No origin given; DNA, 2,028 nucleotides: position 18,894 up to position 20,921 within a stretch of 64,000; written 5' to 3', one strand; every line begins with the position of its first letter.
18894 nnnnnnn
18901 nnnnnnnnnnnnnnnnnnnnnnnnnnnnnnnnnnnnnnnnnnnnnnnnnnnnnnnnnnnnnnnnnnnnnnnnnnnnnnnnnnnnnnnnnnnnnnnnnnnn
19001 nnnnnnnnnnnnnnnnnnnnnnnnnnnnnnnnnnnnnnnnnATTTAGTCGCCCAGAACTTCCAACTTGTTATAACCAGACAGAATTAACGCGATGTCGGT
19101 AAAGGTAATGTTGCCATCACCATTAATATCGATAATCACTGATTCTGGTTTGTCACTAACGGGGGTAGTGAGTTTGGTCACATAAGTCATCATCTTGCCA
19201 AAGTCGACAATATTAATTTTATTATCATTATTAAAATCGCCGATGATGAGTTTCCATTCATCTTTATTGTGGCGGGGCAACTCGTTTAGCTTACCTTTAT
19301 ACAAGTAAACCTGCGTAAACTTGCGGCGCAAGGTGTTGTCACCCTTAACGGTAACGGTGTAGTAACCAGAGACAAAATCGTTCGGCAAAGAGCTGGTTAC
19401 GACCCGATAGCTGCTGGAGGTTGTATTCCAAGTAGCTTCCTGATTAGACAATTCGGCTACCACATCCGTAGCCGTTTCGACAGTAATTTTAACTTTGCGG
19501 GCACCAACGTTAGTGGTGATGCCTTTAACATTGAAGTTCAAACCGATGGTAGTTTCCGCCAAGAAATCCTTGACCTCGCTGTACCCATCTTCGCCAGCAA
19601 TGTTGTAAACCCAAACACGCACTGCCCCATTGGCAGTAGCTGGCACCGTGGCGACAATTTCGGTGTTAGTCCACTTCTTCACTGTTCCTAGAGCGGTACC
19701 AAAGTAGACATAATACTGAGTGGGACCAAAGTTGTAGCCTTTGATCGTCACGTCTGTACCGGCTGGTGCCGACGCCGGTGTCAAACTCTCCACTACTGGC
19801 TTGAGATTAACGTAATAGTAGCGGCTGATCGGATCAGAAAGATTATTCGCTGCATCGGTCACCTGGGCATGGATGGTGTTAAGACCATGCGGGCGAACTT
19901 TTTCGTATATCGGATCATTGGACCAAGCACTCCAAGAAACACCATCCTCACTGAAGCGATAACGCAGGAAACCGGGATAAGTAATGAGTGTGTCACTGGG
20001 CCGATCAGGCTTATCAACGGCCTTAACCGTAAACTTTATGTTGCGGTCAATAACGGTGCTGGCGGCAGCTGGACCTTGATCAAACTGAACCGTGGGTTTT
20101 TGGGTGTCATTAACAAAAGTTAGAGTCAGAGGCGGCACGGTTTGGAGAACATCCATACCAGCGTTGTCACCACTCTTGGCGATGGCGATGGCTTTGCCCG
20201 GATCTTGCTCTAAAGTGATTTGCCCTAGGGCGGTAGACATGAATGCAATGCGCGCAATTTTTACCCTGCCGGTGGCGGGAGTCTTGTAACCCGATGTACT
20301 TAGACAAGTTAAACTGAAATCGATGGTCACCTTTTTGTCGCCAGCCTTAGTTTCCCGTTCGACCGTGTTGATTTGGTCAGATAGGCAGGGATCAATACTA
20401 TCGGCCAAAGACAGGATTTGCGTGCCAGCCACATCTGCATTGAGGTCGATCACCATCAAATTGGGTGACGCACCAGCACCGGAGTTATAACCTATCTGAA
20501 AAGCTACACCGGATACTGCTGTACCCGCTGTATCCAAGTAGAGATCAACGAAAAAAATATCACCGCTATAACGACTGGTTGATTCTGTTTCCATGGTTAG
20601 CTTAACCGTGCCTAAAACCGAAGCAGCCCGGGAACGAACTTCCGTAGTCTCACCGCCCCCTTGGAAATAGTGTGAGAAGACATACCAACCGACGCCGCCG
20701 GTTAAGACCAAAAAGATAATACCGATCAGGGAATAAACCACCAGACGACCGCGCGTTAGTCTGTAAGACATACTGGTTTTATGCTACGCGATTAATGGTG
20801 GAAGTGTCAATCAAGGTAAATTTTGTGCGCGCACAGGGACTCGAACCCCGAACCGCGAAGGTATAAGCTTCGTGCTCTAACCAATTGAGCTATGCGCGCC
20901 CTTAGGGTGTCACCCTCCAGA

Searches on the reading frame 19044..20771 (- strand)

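Call 20: search_protein_families(library=pfam, proteins=[window:19044-20771:-], max_evalue=0.00001)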
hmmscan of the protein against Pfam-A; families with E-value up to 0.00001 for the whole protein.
window:19044-20771:- (575 aa): 2 families
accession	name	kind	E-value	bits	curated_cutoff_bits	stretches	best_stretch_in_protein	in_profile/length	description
PF01833.30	TIG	-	1.5e-15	57.4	20.9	1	325-392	1-72/84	IPT/TIG domain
PF00404.24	Dockerin_1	-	3e-06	27.8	22.9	1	511-563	2-52/57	Dockerin type I domain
